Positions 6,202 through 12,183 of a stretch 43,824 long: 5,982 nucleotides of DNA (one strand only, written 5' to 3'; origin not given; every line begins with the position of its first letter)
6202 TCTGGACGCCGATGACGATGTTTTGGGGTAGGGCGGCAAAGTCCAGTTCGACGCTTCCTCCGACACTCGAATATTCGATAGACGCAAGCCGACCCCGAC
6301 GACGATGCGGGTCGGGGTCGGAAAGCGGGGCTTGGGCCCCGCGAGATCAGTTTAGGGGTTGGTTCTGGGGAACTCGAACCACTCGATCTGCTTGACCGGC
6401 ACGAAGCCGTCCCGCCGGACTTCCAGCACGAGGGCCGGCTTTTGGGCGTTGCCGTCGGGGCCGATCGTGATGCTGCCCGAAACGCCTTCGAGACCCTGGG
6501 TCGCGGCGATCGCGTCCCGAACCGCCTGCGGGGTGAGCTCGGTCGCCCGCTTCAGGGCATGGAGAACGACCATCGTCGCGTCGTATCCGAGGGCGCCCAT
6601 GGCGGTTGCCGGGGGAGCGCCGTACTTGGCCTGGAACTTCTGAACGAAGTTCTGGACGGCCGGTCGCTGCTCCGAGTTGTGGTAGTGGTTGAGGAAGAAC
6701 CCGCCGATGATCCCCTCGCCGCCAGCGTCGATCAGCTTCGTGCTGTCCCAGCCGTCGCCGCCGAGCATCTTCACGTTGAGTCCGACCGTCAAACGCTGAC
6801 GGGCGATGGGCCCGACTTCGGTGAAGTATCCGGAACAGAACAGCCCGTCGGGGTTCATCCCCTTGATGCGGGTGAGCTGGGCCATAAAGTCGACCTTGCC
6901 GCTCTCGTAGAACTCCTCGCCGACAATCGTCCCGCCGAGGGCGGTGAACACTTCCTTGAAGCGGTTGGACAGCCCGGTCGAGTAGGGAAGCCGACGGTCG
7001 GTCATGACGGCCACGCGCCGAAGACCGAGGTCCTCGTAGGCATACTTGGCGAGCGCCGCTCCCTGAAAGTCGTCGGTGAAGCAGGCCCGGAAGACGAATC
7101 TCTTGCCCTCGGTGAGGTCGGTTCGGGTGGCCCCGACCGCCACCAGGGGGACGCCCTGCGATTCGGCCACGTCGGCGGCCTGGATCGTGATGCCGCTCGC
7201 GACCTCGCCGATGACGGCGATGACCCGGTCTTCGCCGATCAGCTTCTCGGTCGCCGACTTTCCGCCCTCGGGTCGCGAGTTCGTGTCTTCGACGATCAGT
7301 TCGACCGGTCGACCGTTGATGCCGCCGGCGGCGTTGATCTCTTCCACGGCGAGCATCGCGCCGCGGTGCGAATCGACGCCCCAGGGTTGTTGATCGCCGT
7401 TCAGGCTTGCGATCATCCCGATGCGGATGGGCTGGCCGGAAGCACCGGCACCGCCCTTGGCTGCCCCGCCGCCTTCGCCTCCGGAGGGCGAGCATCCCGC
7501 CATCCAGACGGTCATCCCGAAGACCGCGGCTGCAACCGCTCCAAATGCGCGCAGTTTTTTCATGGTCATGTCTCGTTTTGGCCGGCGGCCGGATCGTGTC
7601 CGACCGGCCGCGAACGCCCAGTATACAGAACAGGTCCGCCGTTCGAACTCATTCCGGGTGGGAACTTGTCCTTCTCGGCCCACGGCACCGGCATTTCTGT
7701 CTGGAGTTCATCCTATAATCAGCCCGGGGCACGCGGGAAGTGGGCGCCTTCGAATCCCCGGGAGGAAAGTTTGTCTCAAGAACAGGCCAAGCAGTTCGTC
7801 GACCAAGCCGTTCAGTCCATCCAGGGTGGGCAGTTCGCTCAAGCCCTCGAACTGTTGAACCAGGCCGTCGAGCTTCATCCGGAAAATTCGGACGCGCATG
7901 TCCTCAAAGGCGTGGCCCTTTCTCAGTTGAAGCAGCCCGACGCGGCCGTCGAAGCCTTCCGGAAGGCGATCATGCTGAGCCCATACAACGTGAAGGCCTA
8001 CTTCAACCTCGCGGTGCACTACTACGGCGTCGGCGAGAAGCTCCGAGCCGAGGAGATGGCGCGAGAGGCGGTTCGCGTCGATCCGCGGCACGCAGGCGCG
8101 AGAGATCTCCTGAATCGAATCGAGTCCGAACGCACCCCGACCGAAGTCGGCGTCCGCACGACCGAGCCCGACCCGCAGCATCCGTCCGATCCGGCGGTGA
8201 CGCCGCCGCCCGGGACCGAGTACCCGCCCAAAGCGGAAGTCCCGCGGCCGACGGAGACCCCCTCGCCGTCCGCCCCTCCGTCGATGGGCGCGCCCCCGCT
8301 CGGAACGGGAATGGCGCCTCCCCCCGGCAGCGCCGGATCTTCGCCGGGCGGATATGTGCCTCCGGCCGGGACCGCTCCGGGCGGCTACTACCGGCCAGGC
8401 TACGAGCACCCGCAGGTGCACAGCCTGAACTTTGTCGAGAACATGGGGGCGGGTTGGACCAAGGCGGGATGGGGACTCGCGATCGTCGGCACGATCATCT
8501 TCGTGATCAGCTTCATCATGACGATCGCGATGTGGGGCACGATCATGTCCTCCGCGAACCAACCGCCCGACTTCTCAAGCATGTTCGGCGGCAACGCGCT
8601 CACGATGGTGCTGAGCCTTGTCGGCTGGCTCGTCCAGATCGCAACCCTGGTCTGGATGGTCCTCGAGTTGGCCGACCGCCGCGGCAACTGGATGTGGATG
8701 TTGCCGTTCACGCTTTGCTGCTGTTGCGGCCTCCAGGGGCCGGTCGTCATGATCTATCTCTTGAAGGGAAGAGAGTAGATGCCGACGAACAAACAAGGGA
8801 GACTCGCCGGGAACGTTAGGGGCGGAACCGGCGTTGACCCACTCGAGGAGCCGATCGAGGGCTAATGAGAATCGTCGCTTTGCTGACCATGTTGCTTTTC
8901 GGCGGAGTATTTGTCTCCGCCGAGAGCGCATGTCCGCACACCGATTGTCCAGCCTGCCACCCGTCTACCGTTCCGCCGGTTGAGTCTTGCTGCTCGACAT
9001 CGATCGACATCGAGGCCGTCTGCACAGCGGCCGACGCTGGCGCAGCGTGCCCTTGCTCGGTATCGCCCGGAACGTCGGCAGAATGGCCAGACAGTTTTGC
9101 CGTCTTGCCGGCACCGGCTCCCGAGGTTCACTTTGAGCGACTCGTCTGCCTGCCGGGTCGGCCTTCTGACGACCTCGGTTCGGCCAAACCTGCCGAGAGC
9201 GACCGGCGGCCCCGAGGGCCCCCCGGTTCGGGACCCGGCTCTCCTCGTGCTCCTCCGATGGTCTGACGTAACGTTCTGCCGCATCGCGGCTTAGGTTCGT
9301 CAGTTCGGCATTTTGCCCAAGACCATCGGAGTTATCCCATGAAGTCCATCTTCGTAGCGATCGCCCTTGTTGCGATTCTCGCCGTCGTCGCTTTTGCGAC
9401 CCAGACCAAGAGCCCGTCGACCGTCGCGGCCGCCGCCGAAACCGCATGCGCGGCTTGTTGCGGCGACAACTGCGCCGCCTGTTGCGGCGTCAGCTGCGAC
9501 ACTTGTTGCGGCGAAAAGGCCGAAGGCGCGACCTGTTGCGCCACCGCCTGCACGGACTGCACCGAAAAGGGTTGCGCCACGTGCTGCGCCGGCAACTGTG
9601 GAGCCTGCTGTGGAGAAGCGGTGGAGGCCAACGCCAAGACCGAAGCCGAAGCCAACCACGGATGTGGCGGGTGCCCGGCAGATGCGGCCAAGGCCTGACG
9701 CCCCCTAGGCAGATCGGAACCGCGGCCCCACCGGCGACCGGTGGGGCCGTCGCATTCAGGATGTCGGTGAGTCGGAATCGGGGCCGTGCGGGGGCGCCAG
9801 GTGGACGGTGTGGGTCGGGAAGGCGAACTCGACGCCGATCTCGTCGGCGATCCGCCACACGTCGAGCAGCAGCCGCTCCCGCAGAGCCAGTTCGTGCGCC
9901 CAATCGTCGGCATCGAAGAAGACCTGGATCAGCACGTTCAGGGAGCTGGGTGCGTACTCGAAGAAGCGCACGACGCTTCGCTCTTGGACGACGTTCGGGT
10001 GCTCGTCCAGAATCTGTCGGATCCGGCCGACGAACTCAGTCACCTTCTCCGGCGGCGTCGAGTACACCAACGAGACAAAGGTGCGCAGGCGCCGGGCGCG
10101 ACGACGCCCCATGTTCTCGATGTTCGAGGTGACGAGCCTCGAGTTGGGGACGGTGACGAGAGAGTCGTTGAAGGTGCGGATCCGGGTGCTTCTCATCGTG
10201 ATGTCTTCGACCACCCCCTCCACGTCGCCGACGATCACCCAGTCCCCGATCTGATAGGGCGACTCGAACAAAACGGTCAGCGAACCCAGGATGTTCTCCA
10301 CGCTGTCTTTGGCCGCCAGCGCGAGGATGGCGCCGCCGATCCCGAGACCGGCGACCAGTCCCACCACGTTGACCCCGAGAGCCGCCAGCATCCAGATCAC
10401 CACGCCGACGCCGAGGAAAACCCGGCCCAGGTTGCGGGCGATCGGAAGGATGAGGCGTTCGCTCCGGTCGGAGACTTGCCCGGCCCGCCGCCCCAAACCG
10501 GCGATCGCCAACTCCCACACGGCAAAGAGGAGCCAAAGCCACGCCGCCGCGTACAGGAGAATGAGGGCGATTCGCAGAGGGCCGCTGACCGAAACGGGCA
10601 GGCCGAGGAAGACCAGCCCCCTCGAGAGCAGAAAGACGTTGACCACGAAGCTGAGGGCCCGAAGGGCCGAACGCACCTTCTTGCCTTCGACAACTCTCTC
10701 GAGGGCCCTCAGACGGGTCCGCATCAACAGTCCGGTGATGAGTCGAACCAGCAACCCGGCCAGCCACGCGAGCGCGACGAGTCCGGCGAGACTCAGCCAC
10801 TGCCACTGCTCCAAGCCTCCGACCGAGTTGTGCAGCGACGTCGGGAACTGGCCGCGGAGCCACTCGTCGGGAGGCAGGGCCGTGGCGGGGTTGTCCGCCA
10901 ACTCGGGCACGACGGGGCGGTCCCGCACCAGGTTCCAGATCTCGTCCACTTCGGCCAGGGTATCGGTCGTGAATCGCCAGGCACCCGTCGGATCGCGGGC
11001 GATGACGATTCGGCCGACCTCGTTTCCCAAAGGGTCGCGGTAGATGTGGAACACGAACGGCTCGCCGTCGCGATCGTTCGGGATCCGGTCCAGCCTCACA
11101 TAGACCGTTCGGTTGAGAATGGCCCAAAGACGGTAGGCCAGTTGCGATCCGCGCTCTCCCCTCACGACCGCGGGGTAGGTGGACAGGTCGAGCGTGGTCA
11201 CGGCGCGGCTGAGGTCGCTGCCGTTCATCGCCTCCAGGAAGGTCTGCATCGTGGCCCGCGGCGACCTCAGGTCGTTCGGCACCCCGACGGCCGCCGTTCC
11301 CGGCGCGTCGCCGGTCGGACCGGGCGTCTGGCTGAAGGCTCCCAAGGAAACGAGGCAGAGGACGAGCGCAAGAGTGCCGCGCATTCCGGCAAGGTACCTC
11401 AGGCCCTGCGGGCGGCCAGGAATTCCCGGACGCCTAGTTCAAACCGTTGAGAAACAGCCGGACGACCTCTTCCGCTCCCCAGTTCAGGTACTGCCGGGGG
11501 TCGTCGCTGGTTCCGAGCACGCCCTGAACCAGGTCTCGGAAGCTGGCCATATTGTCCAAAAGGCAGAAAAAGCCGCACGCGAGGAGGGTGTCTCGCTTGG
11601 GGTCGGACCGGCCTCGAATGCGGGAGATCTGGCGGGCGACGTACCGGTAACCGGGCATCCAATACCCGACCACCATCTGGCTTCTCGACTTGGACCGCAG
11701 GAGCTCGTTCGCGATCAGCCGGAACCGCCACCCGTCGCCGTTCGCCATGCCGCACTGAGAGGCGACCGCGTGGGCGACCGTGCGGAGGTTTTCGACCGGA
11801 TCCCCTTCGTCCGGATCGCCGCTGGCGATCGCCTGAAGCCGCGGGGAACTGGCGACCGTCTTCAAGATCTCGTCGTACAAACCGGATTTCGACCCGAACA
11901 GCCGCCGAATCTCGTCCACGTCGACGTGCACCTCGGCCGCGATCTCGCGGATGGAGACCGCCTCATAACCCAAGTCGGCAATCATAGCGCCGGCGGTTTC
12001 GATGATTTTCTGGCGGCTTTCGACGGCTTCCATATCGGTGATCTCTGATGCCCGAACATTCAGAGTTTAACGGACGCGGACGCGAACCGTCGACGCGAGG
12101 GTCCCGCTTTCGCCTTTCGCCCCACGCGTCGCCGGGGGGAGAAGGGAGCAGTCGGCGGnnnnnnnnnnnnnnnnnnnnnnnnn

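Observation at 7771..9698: Three co-directional envelope genes, each with unusual cysteine clusters: candidate uncharacterised metal/redox module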

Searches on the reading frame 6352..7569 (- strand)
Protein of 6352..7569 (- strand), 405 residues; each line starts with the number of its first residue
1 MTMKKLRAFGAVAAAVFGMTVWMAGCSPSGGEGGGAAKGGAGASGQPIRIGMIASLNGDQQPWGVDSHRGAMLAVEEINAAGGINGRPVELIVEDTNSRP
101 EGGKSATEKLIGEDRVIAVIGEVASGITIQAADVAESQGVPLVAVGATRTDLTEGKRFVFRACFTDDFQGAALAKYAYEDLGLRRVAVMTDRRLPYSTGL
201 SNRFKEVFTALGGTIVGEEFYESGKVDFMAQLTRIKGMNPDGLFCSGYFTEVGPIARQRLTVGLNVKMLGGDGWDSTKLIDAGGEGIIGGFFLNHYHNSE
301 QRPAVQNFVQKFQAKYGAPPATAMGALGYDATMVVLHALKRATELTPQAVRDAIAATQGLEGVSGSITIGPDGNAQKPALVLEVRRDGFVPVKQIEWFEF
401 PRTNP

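Call 91: search_protein_families(library=pfam, proteins=[window:6352-7569:-], max_evalue=0.000001)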
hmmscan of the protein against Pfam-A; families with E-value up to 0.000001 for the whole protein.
window:6352-7569:- (405 aa): 3 families
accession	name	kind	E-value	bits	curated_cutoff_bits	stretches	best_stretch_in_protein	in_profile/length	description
PF13458.12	Peripla_BP_6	-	9.5e-72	242.9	31.7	1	47-388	1-342/343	Periplasmic binding protein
PF13433.12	Peripla_BP_5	-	8.7e-24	84.7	27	1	48-389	1-341/363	Periplasmic binding protein domain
PF01094.35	ANF_receptor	-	6.6e-21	75.2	25.4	1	72-381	7-346/353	Receptor family ligand binding region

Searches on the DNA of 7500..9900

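Call 90: search_rna_families(source=window, start=7500, end=9900, threshold=evalue, max_evalue=1)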
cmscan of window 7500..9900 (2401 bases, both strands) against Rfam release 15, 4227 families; matches with E-value up to 1: 1.
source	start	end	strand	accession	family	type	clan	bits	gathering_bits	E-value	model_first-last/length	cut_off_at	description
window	9525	9647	+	RF02225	sX6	Gene; sRNA;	-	15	40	0.48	57-167/342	no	Proteobacterial sRNA sX6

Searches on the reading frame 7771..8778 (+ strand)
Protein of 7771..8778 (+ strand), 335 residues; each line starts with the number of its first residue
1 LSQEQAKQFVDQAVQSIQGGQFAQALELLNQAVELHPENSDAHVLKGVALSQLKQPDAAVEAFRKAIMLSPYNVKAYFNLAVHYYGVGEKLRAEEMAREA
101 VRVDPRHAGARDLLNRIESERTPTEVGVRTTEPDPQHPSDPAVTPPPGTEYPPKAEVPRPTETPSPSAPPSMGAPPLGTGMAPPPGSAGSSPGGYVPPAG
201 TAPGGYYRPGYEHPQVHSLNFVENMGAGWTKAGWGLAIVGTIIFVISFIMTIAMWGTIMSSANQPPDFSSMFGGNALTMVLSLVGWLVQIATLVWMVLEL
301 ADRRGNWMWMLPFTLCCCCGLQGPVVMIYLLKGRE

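Call 6: search_protein_families(library=pfam, proteins=[window:7771-8778:+], max_evalue=1)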
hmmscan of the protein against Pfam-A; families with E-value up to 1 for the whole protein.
window:7771-8778:+ (335 aa): 25 families
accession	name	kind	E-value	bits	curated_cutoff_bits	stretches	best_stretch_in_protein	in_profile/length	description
PF00515.34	TPR_1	-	3.5e-15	55.5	27.8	3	41-73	2-34/34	Tetratricopeptide repeat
PF07719.23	TPR_2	-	4.8e-15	54.8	27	3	41-73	2-34/34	Tetratricopeptide repeat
PF13414.12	TPR_11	-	1.2e-12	47.8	26.8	2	18-52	6-40/42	TPR repeat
PF14559.12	TPR_19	-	2.1e-12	47.6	25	2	18-61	3-46/68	Tetratricopeptide repeat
PF13181.12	TPR_8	-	6.3e-12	45.1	25.7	2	41-72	2-33/34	Tetratricopeptide repeat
PF13432.12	TPR_16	-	7.1e-12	46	32.7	1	18-73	9-64/65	Tetratricopeptide repeat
PF13428.12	TPR_14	-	2.6e-10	40.4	23.5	2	42-81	3-42/44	Tetratricopeptide repeat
PF13431.12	TPR_17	-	1.2e-09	38.1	24.4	2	28-60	1-33/34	Tetratricopeptide repeat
PF13424.12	TPR_12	-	1.9e-06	28.4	30.1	1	20-67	17-72/77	Tetratricopeptide repeat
PF12895.13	ANAPC3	-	7.5e-05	23.4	27.2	1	18-65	35-81/82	Anaphase-promoting complex, cyclosome, subunit 3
PF14863.12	Alkyl_sulf_dimr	-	0.00018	22.3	26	1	6-55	69-118/139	Alkyl sulfatase dimerisation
PF13371.12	TPR_9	-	0.00024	21.5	35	2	18-75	7-64/73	Tetratricopeptide repeat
PF13174.12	TPR_6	-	0.00027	21.8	26.3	0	17-38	11-32/33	Tetratricopeptide repeat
PF23914.1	TPR_CcmH_CycH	-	0.0005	20.4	42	1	29-115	39-128/158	Cytochrome c-type biogenesis protein H TPR domain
PF14853.12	Fis1_TPR_C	-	0.0011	19.6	25.3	1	18-49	13-44/53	Fis1 C-terminal tetratricopeptide repeat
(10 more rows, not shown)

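Call 7: search_protein_families(library=ncbifam, proteins=[window:7771-8778:+], max_evalue=1)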
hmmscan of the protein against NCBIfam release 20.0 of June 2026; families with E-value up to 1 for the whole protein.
window:7771-8778:+ (335 aa): 34 families (the best 25 are shown)
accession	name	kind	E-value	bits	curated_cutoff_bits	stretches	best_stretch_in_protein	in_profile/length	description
NF040959.1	MamA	equivalog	9.4e-13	48.1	200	1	5-86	104-185/204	magnetosome protein MamA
TIGR02521.1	type_IV_pilW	equivalog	1.9e-12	47.2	154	2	3-77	28-102/234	type IV pilus biogenesis/stability protein PilW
TIGR02917.1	PEP_TPR_lipo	equivalog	1.1e-11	43.4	312.2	1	16-120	441-681/899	XrtA/PEP-CTERM system TPR-repeat protein PrsT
NF033920.0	C39_PA2778_fam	equivalog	2.6e-09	36.9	150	1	5-104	155-254/255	PA2778 family cysteine peptidase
TIGR02552.1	LcrH_SycD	equivalog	2.5e-08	33.7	104.8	1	1-119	13-131/136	SycD/LcrH family type III secretion system chaperone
NF033762.1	social_mot_Tgl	equivalog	1e-05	25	225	1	6-84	31-110/252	social motility TPR repeat lipoprotein Tgl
NF008391.2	PRK11189.1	equivalog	1.1e-05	25.1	250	1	29-95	88-154/297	lipoprotein NlpI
NF002725.1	PRK02603.1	equivalog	7.2e-05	22.9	143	1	13-100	42-132/173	photosystem I assembly protein Ycf3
NF040561.1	PrimPol_Msp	equivalog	8.6e-05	21.3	200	1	17-105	2-82/515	CRISPR-associated primase-polymerase type A1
NF008757.0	PRK11788.1-5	equivalog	0.00016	21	363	1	2-67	176-241/388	lipopolysaccharide assembly protein LapB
NF047558.1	TPR_END_plus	domain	0.0002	21.3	32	0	20-39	13-32/56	TPR end-of-group domain-containing protein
NF052415.1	T3SS_chap_SctY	equivalog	0.00067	20.1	70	1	11-98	11-101/106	type III secretion apparatus assembly chaperone SctY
NF042912.1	Amuc_1098_fam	equivalog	0.00073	17.7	750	1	6-122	89-203/805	Amuc_1098 family type IV pilus outer membrane protein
NF033758.1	gliding_GltE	equivalog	0.0012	17.9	225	1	6-71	290-356/411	adventurous gliding motility TPR repeat lipoprotein GltE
TIGR03939.1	PGA_TPR_OMP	equivalog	0.0023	16.2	366.65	1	12-124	401-513/800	poly-beta-1,6 N-acetyl-D-glucosamine export porin PgaA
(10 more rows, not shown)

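Call 93: list_cluster_members(proteins=[window:7771-8778:+, P0002, P0003])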
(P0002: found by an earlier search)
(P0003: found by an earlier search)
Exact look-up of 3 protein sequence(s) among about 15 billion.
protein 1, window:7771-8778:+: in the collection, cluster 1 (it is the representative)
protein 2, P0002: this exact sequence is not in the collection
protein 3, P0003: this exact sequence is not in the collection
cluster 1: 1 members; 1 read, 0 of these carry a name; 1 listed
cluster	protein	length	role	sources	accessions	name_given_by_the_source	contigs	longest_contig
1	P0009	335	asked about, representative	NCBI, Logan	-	-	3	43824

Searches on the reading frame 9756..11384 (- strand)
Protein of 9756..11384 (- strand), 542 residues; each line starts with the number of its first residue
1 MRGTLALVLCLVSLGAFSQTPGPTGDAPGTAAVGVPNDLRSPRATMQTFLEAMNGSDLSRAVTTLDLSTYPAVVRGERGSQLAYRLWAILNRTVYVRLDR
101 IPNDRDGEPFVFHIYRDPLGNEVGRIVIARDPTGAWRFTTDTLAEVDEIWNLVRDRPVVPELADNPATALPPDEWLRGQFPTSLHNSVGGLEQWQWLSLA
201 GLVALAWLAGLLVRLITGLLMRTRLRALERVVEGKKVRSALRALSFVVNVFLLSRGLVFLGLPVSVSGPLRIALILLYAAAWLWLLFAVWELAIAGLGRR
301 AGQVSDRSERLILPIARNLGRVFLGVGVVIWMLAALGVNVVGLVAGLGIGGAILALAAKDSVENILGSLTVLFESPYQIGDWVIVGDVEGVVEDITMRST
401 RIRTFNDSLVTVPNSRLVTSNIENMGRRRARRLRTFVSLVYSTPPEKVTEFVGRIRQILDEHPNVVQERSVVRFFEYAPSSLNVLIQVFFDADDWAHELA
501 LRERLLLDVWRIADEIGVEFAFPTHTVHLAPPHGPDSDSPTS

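Call 91: search_protein_families(library=pfam, proteins=[window:9756-11384:-], max_evalue=0.000001)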
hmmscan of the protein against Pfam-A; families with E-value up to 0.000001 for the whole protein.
window:9756-11384:- (542 aa): 2 families
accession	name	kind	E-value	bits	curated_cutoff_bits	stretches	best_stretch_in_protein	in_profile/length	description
PF00924.24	MS_channel_2nd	-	9.8e-25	86.9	20.2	1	360-425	1-66/68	Mechanosensitive ion channel, beta-domain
PF21082.3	MS_channel_3rd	-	1e-09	39.1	21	1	437-520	5-88/88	Mechanosensitive ion channel MscS, C-terminal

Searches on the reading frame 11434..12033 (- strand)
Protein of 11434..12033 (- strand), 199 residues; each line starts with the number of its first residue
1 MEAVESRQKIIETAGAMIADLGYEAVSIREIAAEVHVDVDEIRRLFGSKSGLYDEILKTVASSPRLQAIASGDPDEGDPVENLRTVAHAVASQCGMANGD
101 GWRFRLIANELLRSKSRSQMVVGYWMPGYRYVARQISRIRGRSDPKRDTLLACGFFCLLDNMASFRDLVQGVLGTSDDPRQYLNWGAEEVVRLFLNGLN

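Call 91: search_protein_families(library=pfam, proteins=[window:11434-12033:-], max_evalue=0.000001)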
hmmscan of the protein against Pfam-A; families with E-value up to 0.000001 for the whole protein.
window:11434-12033:- (199 aa): 1 family
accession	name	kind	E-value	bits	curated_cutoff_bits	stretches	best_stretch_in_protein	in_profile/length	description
PF00440.29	TetR_N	-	7.8e-08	32.4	24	1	10-56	1-47/47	Bacterial regulatory proteins, tetR family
